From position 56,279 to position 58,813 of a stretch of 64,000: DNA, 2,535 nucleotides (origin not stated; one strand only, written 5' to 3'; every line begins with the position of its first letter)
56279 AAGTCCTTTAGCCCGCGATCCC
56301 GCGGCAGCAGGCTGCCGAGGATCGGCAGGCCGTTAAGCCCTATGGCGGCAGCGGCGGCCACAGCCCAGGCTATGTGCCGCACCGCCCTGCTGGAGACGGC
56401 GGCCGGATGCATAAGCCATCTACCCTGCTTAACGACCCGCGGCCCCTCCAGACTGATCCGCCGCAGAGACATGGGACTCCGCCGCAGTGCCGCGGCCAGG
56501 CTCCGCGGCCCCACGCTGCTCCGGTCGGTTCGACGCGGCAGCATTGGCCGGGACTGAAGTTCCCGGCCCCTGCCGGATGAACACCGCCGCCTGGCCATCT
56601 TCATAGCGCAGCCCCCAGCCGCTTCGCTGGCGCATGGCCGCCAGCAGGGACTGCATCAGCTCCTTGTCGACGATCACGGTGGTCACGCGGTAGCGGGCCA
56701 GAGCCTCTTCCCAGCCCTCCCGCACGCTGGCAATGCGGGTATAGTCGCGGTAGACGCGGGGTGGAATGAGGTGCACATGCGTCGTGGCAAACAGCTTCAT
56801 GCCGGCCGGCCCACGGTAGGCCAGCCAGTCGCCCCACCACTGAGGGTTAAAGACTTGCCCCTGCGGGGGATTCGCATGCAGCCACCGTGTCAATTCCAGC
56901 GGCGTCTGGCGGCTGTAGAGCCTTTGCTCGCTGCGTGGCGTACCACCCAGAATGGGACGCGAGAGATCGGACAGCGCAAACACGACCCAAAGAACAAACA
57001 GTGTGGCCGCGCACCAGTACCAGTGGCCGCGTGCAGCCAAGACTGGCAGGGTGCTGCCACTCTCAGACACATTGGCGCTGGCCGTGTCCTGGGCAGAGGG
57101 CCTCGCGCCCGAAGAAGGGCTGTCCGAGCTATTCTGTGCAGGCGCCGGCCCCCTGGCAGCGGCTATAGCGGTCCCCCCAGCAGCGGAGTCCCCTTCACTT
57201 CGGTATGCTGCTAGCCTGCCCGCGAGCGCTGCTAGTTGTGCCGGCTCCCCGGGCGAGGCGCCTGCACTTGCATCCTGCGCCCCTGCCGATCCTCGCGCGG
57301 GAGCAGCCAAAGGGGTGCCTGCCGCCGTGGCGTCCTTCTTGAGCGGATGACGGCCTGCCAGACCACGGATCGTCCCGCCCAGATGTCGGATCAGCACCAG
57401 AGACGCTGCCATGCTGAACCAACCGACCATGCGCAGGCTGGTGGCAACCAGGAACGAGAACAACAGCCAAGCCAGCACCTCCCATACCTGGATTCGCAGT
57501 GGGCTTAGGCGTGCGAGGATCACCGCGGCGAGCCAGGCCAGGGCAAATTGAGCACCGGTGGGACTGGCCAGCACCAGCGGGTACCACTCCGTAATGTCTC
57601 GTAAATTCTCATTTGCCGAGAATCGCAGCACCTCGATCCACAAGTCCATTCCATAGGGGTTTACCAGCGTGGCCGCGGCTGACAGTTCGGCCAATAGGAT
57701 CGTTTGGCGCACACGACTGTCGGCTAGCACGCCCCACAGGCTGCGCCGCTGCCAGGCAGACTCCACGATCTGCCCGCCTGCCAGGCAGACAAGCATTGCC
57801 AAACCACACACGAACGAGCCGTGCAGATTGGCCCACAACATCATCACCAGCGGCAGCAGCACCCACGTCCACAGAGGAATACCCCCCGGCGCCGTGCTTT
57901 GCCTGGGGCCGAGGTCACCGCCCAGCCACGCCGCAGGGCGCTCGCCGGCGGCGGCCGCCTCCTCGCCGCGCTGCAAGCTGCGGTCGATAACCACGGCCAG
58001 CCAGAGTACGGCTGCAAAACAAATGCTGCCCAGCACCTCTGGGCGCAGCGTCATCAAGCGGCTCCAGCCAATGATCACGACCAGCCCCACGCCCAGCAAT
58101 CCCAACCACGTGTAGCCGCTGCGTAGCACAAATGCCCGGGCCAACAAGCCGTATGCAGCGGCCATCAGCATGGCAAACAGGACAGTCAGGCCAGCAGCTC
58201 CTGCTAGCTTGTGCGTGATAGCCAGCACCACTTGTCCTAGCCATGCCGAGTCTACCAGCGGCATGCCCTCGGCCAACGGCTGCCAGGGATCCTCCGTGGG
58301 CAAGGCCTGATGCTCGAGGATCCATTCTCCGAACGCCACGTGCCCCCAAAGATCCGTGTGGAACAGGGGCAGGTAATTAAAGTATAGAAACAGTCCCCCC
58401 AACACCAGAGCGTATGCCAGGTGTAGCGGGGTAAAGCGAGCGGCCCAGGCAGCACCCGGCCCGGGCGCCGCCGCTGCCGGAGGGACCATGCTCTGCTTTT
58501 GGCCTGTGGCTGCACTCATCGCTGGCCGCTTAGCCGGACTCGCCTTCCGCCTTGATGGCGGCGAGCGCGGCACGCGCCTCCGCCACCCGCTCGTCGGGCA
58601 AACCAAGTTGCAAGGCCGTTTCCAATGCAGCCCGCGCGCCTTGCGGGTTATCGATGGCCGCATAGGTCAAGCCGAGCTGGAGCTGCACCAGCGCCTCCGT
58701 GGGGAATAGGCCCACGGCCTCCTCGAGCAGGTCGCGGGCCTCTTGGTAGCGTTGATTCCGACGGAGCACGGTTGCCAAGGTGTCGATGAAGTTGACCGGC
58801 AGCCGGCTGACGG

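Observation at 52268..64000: Exosortase/EpsI operon built around a 1545-aa TPR protein and three GT-C-type membrane proteins, without the usual cytoplasmic EPS machinery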

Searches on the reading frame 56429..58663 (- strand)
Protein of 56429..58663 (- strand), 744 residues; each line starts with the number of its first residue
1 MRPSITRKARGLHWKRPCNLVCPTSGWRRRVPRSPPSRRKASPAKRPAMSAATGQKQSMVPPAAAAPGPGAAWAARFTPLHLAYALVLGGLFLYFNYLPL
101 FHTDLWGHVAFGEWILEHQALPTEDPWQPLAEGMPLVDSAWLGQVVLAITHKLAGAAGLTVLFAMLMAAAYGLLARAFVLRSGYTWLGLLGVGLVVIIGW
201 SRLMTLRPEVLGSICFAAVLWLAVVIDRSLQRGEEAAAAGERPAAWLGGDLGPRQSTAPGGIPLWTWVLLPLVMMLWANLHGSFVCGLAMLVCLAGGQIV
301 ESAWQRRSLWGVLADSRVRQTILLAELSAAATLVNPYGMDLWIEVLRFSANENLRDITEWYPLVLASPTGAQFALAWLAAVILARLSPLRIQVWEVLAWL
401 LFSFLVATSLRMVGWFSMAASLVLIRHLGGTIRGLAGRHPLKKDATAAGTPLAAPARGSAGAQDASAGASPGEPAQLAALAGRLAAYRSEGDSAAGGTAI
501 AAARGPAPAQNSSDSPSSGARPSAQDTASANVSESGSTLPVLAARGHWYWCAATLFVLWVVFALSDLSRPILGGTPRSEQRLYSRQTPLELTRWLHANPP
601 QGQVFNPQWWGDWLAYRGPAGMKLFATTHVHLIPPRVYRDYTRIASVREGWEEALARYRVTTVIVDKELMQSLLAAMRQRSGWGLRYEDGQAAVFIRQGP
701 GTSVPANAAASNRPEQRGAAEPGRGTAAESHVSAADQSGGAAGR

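Call 5: search_protein_families(library=pfam, proteins=[window:56429-58663:-], max_evalue=0.01)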
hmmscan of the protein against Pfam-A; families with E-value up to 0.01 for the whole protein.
window:56429-58663:- (744 aa): 0 families

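Call 6: search_protein_families(library=ncbifam, proteins=[window:56429-58663:-], max_evalue=0.01)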
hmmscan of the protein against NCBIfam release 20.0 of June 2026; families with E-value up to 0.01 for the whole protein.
window:56429-58663:- (744 aa): 0 families

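Call 23: find_homologous_proteins(query=window:56429-58519:-)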
Query window:56429-58519:- (696 aa): 132 proteins with E <= 0.001 among 8000 candidates; the best 120 are listed.
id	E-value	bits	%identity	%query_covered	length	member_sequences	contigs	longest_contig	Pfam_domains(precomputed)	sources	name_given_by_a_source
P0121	0.0e+0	1542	100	100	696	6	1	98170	-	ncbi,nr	ncbi:MAG: hypothetical protein K6T86_00260 [Pirellulales bacterium]|nr:hypothetical protein [Pirellu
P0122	0.0e+0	1178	83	95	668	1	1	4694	-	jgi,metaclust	metaclust:\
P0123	6.4e-268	909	64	97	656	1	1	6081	-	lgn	-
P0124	2.0e-264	898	73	55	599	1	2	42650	-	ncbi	-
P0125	1.6e-262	892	73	56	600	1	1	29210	-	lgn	-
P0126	9.2e-260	882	69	55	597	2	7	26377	-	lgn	-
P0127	3.5e-251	854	69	54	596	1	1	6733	-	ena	-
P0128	2.5e-141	491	44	54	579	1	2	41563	-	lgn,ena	-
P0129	3.2e-129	451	44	48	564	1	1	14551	-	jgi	-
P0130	6.1e-129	450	42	55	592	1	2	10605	-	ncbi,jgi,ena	-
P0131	1.9e-127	445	45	50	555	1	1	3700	-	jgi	jgi:hypothetical protein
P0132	1.8e-126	442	43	57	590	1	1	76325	-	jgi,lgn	jgi:hypothetical protein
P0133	7.5e-124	433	42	54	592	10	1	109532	-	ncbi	ncbi:MAG: hypothetical protein R3C99_09530 [Pirellulaceae bacterium]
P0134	5.3e-123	430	43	57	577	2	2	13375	-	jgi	-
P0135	9.3e-123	430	44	52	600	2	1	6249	-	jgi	-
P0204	1.1e-19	89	28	45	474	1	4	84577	-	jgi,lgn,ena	-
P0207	4.8e-15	74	29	38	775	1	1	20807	PF13431.13,PF13414.13,PF13176.13,PF13428.13,PF14559.13,PF00515.35,PF13424.13,PF21033.5,PF13432.13,PF13429.13,PF13181.13,PF07719.24,PF13174.13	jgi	jgi:tetratricopeptide (TPR) repeat protein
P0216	3.0e-11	61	30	40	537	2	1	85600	-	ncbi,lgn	ncbi:MAG TPA: hypothetical protein VGK30_20845 [Candidatus Binatia bacterium]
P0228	1.5e-9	55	29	40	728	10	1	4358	PF23914.2,PF13414.13,PF00515.35,PF13432.13,PF13428.13,PF13181.13,PF07719.24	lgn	-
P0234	2.8e-8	51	35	29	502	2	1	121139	-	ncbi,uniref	ncbi:hypothetical protein [Piscinibacter sp.]|uniref:hypothetical protein n=1 Tax=Piscinibacter sp. 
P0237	4.7e-8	51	27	37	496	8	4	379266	-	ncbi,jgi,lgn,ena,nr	ncbi:MAG TPA: hypothetical protein PLN93_00010 [Vicinamibacterales bacterium]|nr:hypothetical protei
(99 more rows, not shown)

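Call 36: predict_structure(alignment_id=A2)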
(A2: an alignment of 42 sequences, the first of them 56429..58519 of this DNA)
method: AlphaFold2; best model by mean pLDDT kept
length: 696 residues; sequences in the alignment: 42
mean_pLDDT: 83.2   pTM: 0.81
mean pLDDT of the five models: 83.2, 81.5, 81.5, 81.5, 81.3
residues with pLDDT >= 90: 482; 70-90: 29; 50-70: 62; < 50: 123
segments of 3 or more residues with pLDDT < 50: 5-7, 398-426, 428-473, 478-491, 672-675, 677-696
pLDDT, mean of each block of 10 residues (from residue 1): 50 70 90 97 97 93 98 96 96 98 97 97 98 97 98 92 98 98 91 63 55 91 98 98 98 97 96 98 98 96 95 96 97 97 97 98 97 98 93 53 43 41 45 43 33 38 42 47 46 60 96 96 94 96 98 97 97 97 97 98 98 98 98 96 97 67 54 47 43 37
secondary structure, 60 per line:
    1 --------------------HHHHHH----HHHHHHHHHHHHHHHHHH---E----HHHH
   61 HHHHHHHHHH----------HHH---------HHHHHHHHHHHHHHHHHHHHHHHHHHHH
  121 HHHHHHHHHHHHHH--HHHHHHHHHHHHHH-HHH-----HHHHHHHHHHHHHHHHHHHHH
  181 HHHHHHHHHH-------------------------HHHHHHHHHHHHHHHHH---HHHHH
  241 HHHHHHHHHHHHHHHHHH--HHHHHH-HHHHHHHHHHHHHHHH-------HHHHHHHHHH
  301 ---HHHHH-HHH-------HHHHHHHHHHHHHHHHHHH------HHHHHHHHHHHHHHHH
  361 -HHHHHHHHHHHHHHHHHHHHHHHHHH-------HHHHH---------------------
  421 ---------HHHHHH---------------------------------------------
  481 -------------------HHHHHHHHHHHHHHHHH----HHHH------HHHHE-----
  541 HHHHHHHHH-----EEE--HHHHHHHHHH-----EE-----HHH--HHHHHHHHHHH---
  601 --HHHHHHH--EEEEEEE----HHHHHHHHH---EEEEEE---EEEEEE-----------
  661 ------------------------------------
elements in order (helices of 4 or more, strands of 3 or more residues): H21-26 H31-48 H57-70 H93-134 H137-150 H160-190 H216-232 H236-258 H261-266 H268-283 H291-300 H304-308 H320-338 H345-360 H362-387 H395-399 H430-435 H500-516 H521-524 H531-534 H541-549 E555-557 H560-569 H587-597 H603-609 E612-618 H623-631 E635-640 E644-649

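Call 42: search_solved_structures(query=A2, max_evalue=10, show_alignments=3)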
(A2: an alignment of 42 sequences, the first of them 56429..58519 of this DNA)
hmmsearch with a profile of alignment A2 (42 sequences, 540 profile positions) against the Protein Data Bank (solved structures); distinct sequences matched with E-value up to 10: 1.
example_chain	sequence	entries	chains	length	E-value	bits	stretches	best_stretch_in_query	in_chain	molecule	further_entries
7o41_D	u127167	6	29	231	0.82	11.5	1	413-488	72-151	TrwG protein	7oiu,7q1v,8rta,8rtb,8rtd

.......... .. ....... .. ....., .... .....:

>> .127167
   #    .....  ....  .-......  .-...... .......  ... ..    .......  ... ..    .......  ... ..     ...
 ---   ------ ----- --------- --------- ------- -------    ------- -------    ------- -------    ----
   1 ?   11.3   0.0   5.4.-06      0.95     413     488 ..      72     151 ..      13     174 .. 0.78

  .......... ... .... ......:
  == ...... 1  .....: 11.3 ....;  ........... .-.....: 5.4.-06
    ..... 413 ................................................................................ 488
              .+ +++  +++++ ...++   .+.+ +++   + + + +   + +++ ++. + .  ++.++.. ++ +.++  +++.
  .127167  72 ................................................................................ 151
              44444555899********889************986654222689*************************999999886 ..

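Call 59: search_protein_families(library=pfam, alignment_id=A2, max_evalue=1)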
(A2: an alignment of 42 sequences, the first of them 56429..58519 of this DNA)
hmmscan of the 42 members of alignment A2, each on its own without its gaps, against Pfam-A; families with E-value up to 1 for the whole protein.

A. member 1, window:56429-58519:- (696 aa): 0 families

B. families by the number of members that match (of 42 scanned): 12 families
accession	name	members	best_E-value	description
PF13194.11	DUF4010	1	0.0017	Domain of unknown function (DUF4010)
PF11804.13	DUF3325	1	0.027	Protein of unknown function (DUF3325)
PF14029.11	DUF4244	1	0.034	Protein of unknown function (DUF4244)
PF12775.13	AAA_7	1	0.037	P-loop containing dynein motor region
PF03620.19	IBV_3C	1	0.039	IBV 3C protein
PF07254.17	Cpta_toxin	1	0.087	Membrane-bound toxin component of toxin-antitoxin system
PF08741.15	YwhD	1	0.14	YwhD family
PF25504.1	HEAT_5MP1_2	1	0.2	5MP1/2 HEAT domain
PF05875.18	Ceramidase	1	0.25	Ceramidase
PF01701.23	PSI_PsaJ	1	0.37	Photosystem I reaction centre subunit IX / PsaJ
PF11992.13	TgpA_N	1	0.58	TgpA N-terminal domain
PF08114.16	PMP1_2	1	0.6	ATPase proteolipid family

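Call 71: fold_search(model_id=the predicted structure, library=pdb)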
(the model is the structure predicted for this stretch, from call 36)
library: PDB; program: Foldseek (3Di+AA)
matches with E <= 10: 377; with E <= 0.001: 15
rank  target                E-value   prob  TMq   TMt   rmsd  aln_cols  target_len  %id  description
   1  7zlh_A                2.5e-06  1.00  0.37  0.38  11.7       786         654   10  Cryo-EM structure of C-mannosyltransferase CeDPY19, in apo state, bound to CMT2-Fab and anti-Fab nanobody (released 2023-01-11)
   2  7oci_F                4.7e-06  1.00  0.45  0.48  16.8       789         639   10  Cryo-EM structure of yeast Ost6p containing oligosaccharyltransferase complex (released 2022-02-16)
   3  7zli_A                1.2e-05  1.00  0.39  0.41  11.2       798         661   11  Cryo-EM structure of C-mannosyltransferase CeDPY19, in complex with Dol25-P-Man and bound to CMT2-Fab and anti-Fab nan (released 2023-01-11)
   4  8age_A                1.6e-05  1.00  0.48  0.52  15.8       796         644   10  Structure of yeast oligosaccharylransferase complex with acceptor peptide bound (released 2022-12-07)
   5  9n9j_I                2.5e-05  1.00  0.40  0.40  14.5       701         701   11  Structure of a GRP94 folding intermediate engaged with a CCDC134- and FKBP11-bound secretory translocon (released 2025-11-19)
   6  5gmy_A                3.1e-05  1.00  0.41  0.34  15.9       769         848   12  Crystal structure of the Archaeoglobus fulgidus oligosaccharyltransferase (O29867_ARCFU) tethered with an acceptor pep (released 2017-02-01)
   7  8agc_A                3.9e-05  1.00  0.46  0.46  15.9       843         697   10  Structure of yeast oligosaccharylransferase complex with lipid-linked oligosaccharide and non-acceptor peptide bound (released 2022-12-07)
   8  7e9s_A                6.5e-05  1.00  0.42  0.35  14.9       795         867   12  Archaeal oligosaccharyltransferase AglB from Archaeoglobus fulgidus in complex with an inhibitory peptide and a dolich (released 2021-09-08)
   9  3wak                  8.1e-05  1.00  0.41  0.34  16.6       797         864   11  Crystal structure of the Archaeoglobus fulgidus oligosaccharyltransferase (O29867_ARCFU) in the apo form (released 2013-10-30)
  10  8b6l_I                1.3e-04  1.00  0.43  0.43  13.4       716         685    9  Subtomogram average of the human Sec61-TRAP-OSTA-translocon (released 2022-12-07)
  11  8agb_A                1.4e-04  1.00  0.46  0.49  13.5       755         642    9  Structure of yeast oligosaccharylransferase complex with lipid-linked oligosaccharide bound (released 2022-12-07)
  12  6ezn_F                1.8e-04  1.00  0.43  0.46  12.6       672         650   11  Cryo-EM structure of the yeast oligosaccharyltransferase (OST) complex (released 2018-01-17)
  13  6ftg_5                2.0e-04  1.00  0.41  0.43  14.0       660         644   10  Subtomogram average of OST-containing ribosome-translocon complexes from canine rough microsomal membranes (released 2018-03-21)
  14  6s7t_A                2.7e-04  1.00  0.46  0.45  16.0       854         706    8  Cryo-EM structure of human oligosaccharyltransferase complex OST-B (released 2019-12-18)
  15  8if8_B                4.6e-04  1.00  0.35  0.38  11.9       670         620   11  Arabinosyltransferase AftA (released 2023-05-31)
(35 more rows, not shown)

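Call 76: search_protein_families(library=pfam, proteins=[P0207, P0228, P0216, P0237, P0234, P0204], max_evalue=0.01)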
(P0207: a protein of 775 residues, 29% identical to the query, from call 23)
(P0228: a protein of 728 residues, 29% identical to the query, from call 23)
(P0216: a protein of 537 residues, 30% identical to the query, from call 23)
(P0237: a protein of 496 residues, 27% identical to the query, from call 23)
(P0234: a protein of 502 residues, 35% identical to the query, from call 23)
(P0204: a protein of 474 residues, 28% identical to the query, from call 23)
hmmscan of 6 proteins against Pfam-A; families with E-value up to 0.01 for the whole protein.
P0207 (775 aa): 15 families
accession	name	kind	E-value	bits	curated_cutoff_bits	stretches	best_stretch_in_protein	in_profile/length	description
PF07719.23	TPR_2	-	3.9e-17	61.3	27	1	575-608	1-34/34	Tetratricopeptide repeat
PF13428.12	TPR_14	-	9.7e-17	60.2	23.5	1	577-617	3-43/44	Tetratricopeptide repeat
PF13414.12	TPR_11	-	8.2e-15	54.7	26.8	1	582-618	1-37/42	TPR repeat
PF00515.34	TPR_1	-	6.5e-14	51.5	27.8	1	575-608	1-34/34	Tetratricopeptide repeat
PF13432.12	TPR_16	-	5.6e-12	46.3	32.7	1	579-634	1-56/65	Tetratricopeptide repeat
PF13431.12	TPR_17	-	1.1e-11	44.4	24.4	0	597-629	1-33/34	Tetratricopeptide repeat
PF13429.12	TPR_15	-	7.8e-11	42.3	26.2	1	529-639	168-278/280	Tetratricopeptide repeat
PF14559.12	TPR_19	-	6.9e-10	39.5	25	1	586-650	2-66/68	Tetratricopeptide repeat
PF13176.12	TPR_7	-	1.5e-08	34.5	27.9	1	577-608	1-34/36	Tetratricopeptide repeat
PF13181.12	TPR_8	-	1.3e-07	31.6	25.7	1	575-608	1-34/34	Tetratricopeptide repeat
PF13424.12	TPR_12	-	2.3e-07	31.3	30.1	1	571-604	41-74/77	Tetratricopeptide repeat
PF13174.12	TPR_6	-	4.4e-06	27.4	26.3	1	577-606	2-31/33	Tetratricopeptide repeat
PF13371.12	TPR_9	-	3e-05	24.4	35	0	694-763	4-73/73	Tetratricopeptide repeat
PF23914.1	TPR_CcmH_CycH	-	0.00011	22.6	42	0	570-617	43-92/158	Cytochrome c-type biogenesis protein H TPR domain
PF13374.12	TPR_10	-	0.00061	20.2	27.5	0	577-604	4-31/42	Tetratricopeptide repeat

P0228 (728 aa): 11 families
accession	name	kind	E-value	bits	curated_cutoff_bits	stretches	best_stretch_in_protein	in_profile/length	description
PF07719.23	TPR_2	-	6.7e-13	48.1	27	1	682-711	4-33/34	Tetratricopeptide repeat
PF13414.12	TPR_11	-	1e-10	41.6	26.8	1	595-621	11-37/42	TPR repeat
PF13432.12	TPR_16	-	1.1e-09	39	32.7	1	591-646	10-65/65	Tetratricopeptide repeat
PF00515.34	TPR_1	-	3.2e-09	36.7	27.8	0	682-711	4-33/34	Tetratricopeptide repeat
PF13181.12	TPR_8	-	8.6e-09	35.3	25.7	0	583-610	6-33/34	Tetratricopeptide repeat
PF13428.12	TPR_14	-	5.3e-08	33.2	23.5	0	682-714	4-36/44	Tetratricopeptide repeat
PF23914.1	TPR_CcmH_CycH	-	9.2e-07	29.3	42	1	557-676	29-152/158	Cytochrome c-type biogenesis protein H TPR domain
PF14559.12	TPR_19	-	2.7e-06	28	25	1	590-652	3-65/68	Tetratricopeptide repeat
PF13424.12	TPR_12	-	0.00022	21.8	30.1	1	589-642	14-75/77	Tetratricopeptide repeat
PF13431.12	TPR_17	-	0.00039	20.9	24.4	0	601-632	2-33/34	Tetratricopeptide repeat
PF13174.12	TPR_6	-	0.0017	19.3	26.3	0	652-678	6-33/33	Tetratricopeptide repeat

P0216 (537 aa): 0 families

P0237 (496 aa): 0 families

P0234 (502 aa): 0 families

P0204 (474 aa): 0 families
